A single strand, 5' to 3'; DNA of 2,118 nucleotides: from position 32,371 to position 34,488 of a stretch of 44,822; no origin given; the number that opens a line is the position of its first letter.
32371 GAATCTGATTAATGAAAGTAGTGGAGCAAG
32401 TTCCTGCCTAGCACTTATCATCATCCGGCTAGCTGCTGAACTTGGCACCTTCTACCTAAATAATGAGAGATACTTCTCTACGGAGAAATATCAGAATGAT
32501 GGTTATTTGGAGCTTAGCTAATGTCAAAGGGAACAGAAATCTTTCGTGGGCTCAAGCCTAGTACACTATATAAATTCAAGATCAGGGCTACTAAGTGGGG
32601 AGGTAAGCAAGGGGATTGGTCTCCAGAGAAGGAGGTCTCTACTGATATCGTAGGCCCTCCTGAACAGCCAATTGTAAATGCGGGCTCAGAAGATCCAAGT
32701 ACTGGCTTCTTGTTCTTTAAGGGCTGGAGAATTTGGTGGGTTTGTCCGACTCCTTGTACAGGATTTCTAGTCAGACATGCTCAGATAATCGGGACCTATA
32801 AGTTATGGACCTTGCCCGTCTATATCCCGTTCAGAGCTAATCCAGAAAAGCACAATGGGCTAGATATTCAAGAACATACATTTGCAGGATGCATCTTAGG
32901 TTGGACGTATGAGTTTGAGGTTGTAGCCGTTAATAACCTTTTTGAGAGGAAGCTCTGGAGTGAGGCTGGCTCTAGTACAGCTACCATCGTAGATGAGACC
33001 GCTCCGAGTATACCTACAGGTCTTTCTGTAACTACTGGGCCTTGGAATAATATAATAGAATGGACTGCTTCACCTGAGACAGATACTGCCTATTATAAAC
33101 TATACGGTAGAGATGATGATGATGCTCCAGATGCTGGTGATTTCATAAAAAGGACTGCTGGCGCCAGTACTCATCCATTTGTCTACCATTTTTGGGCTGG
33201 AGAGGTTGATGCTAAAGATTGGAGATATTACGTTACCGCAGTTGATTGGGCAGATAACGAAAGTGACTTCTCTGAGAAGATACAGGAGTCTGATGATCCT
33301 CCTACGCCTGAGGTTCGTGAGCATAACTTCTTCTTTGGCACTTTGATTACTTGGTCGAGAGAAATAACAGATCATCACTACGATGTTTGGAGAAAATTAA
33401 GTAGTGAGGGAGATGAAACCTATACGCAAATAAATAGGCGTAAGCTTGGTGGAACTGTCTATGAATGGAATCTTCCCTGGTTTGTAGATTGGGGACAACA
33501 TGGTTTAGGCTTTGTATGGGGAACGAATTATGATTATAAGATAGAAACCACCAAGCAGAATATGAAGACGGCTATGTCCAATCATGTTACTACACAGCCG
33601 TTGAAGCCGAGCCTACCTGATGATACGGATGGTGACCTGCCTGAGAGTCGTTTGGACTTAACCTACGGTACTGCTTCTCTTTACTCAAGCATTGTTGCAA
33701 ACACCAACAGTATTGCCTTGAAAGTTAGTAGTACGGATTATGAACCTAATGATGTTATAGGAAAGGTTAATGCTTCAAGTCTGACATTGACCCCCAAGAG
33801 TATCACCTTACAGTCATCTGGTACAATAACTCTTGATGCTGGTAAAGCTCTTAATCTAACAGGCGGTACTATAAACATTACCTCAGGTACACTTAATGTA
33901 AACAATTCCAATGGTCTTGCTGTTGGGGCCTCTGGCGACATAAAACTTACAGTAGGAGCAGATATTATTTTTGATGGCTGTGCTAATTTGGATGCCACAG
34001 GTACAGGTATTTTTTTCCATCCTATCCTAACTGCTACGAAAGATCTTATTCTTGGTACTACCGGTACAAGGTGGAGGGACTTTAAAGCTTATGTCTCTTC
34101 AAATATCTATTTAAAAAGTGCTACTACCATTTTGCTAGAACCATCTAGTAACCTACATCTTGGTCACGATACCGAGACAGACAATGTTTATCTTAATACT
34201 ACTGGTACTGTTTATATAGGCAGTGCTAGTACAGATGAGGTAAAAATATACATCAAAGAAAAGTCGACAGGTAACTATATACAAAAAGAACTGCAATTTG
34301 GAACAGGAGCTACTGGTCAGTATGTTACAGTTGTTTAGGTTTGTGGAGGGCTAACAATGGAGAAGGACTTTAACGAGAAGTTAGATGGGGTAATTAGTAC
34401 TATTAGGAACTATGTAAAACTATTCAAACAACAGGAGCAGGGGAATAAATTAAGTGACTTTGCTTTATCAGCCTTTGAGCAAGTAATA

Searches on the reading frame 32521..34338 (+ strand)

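Call 38: search_protein_families(library=phrogs, proteins=[window:32521-34338:+], max_evalue=0.001)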
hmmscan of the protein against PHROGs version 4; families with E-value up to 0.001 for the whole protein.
window:32521-34338:+ (605 aa): 0 families

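Call 39: search_protein_families(library=pfam, proteins=[window:32521-34338:+], max_evalue=0.01)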
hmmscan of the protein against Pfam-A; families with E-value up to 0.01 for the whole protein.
window:32521-34338:+ (605 aa): 1 family
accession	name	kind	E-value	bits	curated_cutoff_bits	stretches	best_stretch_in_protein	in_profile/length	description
PF00041.27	fn3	-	1.8e-05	25.3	25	0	8-36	53-80/84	Fibronectin type III domain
